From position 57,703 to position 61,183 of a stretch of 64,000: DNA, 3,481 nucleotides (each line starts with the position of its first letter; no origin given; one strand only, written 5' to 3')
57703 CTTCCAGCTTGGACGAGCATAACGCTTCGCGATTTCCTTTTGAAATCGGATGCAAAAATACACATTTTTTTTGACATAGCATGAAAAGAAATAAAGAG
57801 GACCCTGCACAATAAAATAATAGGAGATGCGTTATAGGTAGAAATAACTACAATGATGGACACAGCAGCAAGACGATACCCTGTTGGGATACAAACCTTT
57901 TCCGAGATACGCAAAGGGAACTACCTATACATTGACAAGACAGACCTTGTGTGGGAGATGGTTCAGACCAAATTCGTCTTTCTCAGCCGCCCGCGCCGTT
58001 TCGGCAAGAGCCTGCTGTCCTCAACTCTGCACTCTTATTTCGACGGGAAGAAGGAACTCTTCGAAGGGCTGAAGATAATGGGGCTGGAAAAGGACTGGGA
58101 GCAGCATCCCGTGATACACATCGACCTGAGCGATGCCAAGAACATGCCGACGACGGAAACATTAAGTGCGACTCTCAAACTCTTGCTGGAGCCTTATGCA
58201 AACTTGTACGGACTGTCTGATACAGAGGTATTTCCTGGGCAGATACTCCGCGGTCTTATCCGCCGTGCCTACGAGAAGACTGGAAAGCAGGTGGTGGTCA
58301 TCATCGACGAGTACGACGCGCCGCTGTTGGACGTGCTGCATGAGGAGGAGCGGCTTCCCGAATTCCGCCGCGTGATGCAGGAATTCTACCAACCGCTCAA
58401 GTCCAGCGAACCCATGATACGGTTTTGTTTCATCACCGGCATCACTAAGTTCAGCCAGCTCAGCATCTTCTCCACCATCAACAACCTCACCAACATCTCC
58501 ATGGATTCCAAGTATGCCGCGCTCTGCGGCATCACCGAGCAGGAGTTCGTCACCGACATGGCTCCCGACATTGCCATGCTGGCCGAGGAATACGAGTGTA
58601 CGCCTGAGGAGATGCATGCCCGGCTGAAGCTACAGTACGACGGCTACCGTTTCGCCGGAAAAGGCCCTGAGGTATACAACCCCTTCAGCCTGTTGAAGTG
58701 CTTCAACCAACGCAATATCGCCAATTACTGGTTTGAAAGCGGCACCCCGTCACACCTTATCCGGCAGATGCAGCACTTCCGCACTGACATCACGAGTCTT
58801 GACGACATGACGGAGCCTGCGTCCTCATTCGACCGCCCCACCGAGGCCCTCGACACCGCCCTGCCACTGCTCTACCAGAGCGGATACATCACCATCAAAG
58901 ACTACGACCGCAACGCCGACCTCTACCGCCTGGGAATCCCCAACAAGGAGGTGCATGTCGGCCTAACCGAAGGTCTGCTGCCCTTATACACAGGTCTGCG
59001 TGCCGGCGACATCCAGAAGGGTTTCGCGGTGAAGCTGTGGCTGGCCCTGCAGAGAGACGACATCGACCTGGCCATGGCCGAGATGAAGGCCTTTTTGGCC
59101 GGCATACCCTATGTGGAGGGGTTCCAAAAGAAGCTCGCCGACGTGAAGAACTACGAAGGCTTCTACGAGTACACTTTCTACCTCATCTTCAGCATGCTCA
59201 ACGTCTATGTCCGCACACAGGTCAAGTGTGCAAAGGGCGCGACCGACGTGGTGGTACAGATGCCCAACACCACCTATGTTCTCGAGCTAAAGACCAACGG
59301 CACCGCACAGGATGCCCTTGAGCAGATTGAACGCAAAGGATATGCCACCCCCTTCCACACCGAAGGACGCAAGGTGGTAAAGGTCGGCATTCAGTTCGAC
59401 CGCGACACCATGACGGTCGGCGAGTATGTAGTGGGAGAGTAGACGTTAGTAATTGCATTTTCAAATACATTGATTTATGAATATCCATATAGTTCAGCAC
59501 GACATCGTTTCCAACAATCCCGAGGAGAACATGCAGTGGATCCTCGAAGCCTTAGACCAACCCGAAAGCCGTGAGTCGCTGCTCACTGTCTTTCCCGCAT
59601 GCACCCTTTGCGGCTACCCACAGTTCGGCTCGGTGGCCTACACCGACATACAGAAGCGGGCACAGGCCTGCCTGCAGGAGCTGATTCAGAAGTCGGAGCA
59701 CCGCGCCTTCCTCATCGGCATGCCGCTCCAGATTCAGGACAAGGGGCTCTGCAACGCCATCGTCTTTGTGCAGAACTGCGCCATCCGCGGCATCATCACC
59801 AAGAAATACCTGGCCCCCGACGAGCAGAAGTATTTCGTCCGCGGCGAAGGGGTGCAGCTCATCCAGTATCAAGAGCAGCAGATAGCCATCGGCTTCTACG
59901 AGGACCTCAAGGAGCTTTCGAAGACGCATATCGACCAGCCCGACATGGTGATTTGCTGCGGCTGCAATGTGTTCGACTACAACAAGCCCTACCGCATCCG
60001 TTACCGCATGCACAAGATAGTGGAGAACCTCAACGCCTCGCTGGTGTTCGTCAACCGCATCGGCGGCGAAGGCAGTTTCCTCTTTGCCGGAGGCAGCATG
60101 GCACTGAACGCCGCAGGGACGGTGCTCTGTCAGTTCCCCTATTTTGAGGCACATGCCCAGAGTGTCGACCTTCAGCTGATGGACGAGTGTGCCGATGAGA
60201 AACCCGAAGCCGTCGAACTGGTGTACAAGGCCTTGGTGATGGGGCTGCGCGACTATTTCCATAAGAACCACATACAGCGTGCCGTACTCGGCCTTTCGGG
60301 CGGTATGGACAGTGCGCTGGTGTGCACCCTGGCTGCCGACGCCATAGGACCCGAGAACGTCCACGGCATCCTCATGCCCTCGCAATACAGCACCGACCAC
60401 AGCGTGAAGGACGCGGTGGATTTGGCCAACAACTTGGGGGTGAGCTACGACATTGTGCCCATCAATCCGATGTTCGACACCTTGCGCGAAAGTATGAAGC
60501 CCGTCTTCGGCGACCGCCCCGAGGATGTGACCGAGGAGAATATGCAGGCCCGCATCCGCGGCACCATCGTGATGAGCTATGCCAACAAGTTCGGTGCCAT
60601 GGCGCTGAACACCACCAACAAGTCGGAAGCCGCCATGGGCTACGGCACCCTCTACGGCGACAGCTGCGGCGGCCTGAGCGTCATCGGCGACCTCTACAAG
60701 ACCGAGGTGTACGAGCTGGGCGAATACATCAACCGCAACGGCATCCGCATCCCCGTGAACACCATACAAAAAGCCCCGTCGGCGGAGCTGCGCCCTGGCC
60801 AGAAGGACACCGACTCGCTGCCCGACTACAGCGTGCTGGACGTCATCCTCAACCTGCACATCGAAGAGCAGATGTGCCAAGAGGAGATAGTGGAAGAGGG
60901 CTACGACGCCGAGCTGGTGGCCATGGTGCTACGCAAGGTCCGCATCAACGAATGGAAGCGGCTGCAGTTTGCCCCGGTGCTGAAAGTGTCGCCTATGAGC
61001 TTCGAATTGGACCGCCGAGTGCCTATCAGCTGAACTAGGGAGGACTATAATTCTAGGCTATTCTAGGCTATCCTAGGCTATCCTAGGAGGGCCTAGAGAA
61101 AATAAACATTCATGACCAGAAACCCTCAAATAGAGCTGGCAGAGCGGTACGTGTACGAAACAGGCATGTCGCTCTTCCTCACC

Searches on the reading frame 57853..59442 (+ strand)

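Call 78: search_protein_families(library=pfam, proteins=[window:57853-59442:+], max_evalue=0.00001)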
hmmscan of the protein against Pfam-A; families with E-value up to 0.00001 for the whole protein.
window:57853-59442:+ (529 aa): 2 families
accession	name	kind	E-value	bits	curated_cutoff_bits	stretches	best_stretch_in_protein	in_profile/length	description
PF09820.16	AAA-ATPase_like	-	2.4e-63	214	26.1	1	10-206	1-201/201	Predicted AAA-ATPase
PF08011.17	PDDEXK_9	-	1.9e-18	66.8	25.5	1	434-524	2-104/105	PD-(D/E)XK nuclease superfamily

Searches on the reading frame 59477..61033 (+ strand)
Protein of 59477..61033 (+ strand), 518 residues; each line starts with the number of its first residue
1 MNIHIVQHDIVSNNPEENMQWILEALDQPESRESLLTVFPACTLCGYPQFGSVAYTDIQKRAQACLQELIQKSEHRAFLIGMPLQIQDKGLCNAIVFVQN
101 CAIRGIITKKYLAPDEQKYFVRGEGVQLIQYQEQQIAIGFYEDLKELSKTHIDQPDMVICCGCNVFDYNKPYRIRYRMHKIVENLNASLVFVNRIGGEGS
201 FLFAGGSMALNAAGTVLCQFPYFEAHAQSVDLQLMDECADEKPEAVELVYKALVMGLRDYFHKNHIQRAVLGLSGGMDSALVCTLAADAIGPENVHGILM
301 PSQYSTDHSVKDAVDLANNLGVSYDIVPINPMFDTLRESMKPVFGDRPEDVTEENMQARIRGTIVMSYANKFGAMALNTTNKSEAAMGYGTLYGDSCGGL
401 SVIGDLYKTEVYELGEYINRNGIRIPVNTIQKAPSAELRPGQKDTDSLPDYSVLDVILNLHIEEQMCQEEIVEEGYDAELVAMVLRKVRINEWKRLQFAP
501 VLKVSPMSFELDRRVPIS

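Call 78: search_protein_families(library=pfam, proteins=[window:59477-61033:+], max_evalue=0.00001)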
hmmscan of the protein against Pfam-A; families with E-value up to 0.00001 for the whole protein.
window:59477-61033:+ (518 aa): 2 families
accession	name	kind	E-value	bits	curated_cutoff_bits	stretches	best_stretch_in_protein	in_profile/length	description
PF02540.23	NAD_synthase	-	9e-70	235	21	1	250-495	2-239/242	NAD synthase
PF00795.27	CN_hydrolase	-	1.8e-06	27.9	23.2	0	5-234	4-248/256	Carbon-nitrogen hydrolase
